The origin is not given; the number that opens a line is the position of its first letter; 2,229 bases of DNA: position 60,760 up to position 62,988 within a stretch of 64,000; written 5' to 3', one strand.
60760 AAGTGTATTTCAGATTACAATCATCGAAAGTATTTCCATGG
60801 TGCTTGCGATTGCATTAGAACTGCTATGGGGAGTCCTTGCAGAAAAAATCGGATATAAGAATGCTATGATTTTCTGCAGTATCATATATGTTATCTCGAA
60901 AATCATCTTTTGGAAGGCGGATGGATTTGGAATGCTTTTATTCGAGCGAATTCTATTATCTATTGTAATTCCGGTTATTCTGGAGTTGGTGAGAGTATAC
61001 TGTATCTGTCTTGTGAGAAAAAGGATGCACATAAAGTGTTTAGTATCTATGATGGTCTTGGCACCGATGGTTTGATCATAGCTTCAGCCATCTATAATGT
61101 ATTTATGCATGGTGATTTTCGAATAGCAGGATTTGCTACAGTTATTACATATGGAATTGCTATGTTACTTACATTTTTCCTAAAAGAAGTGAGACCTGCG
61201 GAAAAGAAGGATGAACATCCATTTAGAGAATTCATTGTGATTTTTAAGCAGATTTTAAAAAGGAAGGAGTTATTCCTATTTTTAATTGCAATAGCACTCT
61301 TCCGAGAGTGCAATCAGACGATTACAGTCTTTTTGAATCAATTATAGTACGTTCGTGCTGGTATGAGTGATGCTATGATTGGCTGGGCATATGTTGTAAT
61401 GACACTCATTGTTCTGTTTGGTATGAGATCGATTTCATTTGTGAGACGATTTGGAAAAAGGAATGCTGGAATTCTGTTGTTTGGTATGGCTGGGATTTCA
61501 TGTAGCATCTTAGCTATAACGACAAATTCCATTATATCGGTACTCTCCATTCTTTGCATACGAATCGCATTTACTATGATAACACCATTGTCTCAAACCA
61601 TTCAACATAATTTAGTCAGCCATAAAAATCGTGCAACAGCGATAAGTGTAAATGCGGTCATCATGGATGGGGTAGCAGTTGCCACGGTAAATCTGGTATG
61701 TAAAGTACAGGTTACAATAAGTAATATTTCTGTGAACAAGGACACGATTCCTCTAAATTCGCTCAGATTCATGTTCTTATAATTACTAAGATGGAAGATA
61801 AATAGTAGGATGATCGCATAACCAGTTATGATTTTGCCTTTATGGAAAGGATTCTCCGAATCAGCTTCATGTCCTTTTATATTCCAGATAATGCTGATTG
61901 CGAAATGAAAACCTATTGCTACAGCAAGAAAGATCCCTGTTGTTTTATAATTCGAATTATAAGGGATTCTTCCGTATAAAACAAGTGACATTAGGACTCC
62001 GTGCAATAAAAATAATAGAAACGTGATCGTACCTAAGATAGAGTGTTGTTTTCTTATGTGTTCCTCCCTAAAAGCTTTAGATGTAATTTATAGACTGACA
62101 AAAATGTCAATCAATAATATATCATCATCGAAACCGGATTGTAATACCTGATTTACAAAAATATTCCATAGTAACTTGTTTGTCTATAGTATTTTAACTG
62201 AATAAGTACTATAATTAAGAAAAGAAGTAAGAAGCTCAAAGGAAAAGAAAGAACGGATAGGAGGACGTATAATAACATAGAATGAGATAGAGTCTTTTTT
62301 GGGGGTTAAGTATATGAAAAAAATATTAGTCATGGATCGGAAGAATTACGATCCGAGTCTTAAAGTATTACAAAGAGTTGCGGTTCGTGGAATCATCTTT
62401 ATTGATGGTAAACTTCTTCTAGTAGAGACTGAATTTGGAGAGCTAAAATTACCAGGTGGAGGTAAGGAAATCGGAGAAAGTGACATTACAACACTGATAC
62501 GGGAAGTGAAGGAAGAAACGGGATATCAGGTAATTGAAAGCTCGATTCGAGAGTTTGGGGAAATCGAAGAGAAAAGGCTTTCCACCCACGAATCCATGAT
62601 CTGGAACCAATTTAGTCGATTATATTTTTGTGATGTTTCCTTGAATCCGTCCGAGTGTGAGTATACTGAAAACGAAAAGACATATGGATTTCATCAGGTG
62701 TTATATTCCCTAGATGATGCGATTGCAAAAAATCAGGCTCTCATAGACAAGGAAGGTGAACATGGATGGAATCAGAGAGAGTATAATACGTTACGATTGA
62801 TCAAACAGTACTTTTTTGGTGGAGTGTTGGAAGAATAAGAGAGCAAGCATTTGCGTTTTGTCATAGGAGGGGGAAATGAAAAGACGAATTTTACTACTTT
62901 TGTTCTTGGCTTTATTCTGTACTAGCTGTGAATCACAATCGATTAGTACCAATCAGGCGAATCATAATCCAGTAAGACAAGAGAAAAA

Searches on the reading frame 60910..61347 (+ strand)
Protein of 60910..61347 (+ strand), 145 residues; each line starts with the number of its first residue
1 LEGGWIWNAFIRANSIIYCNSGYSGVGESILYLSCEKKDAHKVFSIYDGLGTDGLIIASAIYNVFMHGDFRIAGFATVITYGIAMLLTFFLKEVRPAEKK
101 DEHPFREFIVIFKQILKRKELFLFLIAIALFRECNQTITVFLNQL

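Call 9: search_protein_families(library=pfam, proteins=[window:60910-61347:+])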
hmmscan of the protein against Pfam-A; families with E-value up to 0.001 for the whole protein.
window:60910-61347:+ (145 aa): 1 family
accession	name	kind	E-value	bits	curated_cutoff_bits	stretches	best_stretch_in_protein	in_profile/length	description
PF07690.21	MFS_1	-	4e-06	26.4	33.4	1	21-141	100-224/347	Major Facilitator Superfamily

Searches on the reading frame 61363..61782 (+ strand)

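Call 9: search_protein_families(library=pfam, proteins=[window:61363-61782:+])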
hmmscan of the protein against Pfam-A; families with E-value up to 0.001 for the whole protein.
window:61363-61782:+ (139 aa): 1 family
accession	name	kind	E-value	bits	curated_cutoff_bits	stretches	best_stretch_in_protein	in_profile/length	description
PF07690.21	MFS_1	-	1.5e-05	24.5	33.4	1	5-102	239-340/347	Major Facilitator Superfamily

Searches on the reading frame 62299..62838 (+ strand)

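Call 9: search_protein_families(library=pfam, proteins=[window:62299-62838:+])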
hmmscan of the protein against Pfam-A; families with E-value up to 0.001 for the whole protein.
window:62299-62838:+ (179 aa): 1 family
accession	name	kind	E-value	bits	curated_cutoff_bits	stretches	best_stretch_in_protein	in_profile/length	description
PF00293.34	NUDIX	-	5.9e-10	39.7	21.1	1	26-141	3-118/134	NUDIX domain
